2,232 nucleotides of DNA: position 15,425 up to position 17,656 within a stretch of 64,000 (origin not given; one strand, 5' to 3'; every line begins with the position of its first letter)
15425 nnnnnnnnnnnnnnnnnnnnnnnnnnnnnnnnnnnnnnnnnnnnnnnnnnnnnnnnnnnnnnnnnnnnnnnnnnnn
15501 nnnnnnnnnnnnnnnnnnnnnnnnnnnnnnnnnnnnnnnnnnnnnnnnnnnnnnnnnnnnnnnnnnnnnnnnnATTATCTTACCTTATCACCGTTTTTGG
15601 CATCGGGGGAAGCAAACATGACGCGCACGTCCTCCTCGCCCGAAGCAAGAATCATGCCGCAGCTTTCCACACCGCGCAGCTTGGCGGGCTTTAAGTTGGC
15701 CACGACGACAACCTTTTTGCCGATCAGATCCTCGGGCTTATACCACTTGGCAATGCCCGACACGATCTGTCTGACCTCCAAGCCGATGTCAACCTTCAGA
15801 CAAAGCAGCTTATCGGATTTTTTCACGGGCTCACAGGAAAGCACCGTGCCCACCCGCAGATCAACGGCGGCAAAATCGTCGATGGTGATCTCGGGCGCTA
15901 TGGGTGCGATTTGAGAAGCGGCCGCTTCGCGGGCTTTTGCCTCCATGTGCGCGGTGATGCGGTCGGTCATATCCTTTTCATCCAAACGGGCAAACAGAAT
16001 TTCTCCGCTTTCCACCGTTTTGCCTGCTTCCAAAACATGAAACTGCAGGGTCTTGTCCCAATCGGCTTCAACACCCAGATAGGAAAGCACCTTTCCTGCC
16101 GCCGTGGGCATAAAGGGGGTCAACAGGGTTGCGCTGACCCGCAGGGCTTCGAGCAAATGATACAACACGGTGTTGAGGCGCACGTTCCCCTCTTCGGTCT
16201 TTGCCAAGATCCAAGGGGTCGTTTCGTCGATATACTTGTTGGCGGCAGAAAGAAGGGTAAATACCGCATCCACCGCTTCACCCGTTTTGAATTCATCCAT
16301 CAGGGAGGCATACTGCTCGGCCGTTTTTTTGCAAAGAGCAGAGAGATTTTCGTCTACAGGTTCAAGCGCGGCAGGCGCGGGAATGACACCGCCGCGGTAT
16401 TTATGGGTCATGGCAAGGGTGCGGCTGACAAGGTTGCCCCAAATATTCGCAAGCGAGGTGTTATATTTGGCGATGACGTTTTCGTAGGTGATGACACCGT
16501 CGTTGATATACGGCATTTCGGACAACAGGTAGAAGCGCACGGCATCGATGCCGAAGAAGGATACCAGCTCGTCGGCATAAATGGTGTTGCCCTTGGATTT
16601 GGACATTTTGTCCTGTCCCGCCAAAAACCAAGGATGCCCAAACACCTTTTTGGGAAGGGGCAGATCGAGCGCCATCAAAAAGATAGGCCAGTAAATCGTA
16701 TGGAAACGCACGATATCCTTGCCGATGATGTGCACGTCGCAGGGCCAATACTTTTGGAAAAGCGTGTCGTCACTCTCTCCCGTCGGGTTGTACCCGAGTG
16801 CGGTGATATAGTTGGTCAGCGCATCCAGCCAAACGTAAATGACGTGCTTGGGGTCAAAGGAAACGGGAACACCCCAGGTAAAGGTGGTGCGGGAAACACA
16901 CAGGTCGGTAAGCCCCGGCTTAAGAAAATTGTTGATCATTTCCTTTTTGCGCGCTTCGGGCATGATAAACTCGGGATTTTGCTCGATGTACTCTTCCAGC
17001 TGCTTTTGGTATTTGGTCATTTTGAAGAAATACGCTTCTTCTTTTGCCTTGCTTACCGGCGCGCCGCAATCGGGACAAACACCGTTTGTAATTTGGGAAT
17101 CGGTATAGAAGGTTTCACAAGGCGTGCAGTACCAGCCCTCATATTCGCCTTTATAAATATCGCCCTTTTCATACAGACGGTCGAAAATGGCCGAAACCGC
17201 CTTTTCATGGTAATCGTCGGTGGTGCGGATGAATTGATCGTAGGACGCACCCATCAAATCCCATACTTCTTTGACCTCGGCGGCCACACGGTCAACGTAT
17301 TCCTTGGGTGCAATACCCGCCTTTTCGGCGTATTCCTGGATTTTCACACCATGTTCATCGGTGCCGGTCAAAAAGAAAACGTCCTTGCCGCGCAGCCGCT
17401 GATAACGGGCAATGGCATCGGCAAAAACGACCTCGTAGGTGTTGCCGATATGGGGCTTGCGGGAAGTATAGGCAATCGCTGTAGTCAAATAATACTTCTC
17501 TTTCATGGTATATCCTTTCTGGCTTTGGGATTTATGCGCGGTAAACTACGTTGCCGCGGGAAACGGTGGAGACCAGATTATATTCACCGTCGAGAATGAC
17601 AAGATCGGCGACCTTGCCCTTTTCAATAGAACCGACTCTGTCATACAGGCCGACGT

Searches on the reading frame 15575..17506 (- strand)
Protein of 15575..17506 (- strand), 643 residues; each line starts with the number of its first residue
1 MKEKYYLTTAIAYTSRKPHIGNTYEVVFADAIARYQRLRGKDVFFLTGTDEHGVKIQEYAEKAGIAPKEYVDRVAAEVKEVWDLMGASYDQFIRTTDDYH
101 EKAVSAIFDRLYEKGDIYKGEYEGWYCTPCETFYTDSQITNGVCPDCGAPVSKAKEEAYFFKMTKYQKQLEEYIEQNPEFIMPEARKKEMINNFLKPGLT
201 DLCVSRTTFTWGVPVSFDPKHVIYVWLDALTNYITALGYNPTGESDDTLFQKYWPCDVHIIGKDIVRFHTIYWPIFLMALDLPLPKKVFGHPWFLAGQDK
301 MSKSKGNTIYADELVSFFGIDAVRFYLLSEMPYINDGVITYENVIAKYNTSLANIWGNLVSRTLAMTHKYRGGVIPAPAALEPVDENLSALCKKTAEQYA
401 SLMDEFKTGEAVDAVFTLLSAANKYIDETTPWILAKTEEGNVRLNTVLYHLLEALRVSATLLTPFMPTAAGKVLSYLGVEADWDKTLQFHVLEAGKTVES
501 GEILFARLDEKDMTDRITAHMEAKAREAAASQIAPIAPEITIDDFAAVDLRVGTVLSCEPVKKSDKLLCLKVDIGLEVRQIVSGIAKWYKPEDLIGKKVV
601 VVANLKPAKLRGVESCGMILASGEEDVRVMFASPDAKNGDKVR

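Call 78: list_cluster_members(proteins=[P0001, P0004, P0003, P0011, window:15575-17506:-, P0010])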
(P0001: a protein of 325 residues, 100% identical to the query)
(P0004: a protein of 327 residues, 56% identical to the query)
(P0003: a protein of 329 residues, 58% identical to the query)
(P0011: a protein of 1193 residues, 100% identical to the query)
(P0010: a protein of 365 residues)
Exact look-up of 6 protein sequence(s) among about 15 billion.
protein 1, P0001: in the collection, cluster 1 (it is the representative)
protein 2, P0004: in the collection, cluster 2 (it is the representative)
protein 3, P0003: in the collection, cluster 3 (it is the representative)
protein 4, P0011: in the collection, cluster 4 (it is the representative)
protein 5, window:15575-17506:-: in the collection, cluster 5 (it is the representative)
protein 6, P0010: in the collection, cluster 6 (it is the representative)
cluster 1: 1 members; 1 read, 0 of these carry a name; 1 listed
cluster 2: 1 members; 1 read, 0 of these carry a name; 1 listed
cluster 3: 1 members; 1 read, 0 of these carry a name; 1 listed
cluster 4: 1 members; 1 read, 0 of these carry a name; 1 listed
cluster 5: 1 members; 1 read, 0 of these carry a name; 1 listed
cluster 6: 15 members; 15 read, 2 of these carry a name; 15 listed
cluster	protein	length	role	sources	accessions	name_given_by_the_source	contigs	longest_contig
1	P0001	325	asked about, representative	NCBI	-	-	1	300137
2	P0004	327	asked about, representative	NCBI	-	-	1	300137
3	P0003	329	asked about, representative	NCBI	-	-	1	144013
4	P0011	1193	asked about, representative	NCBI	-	-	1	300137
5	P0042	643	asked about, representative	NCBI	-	-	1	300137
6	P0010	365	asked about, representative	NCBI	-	-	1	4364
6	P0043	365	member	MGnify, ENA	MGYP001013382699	FL=1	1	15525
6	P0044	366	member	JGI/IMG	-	hypothetical protein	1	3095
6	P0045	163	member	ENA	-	-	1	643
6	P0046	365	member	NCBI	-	-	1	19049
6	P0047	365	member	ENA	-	-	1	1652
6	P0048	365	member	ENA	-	-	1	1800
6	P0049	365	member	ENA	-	-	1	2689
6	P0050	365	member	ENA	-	-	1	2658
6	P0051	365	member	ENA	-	-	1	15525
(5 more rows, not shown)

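Call 86: search_protein_families(library=pfam, proteins=[window:15575-17506:-], max_evalue=0.00001)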
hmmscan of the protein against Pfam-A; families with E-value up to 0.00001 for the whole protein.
window:15575-17506:- (643 aa): 7 families
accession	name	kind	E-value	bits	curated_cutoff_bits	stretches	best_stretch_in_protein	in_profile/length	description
PF09334.17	tRNA-synt_1g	-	7e-114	381.1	20.1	2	155-364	180-391/391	tRNA synthetases class I (M)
PF00133.28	tRNA-synt_1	-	2e-31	109.6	22.7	2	2-217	22-245/414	tRNA synthetases class I (I, L, M and V)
PF01588.26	tRNA_bind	-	7e-30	103.4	27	1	550-640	1-95/96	Putative tRNA binding domain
PF19303.5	Anticodon_3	-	2.1e-14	54.1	23.5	1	375-515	1-142/152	Anticodon binding domain of methionyl tRNA ligase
PF01406.26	tRNA-synt_1e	-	5.8e-08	32.9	27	0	17-123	22-127/301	tRNA synthetases class I (C) catalytic domain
PF01921.24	tRNA-synt_1f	-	3.9e-07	29.7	27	0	260-332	239-314/360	tRNA synthetases class I (K)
PF08264.19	Anticodon_1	-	6.4e-06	26.6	25.1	0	388-474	4-87/148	Anticodon-binding domain of tRNA ligase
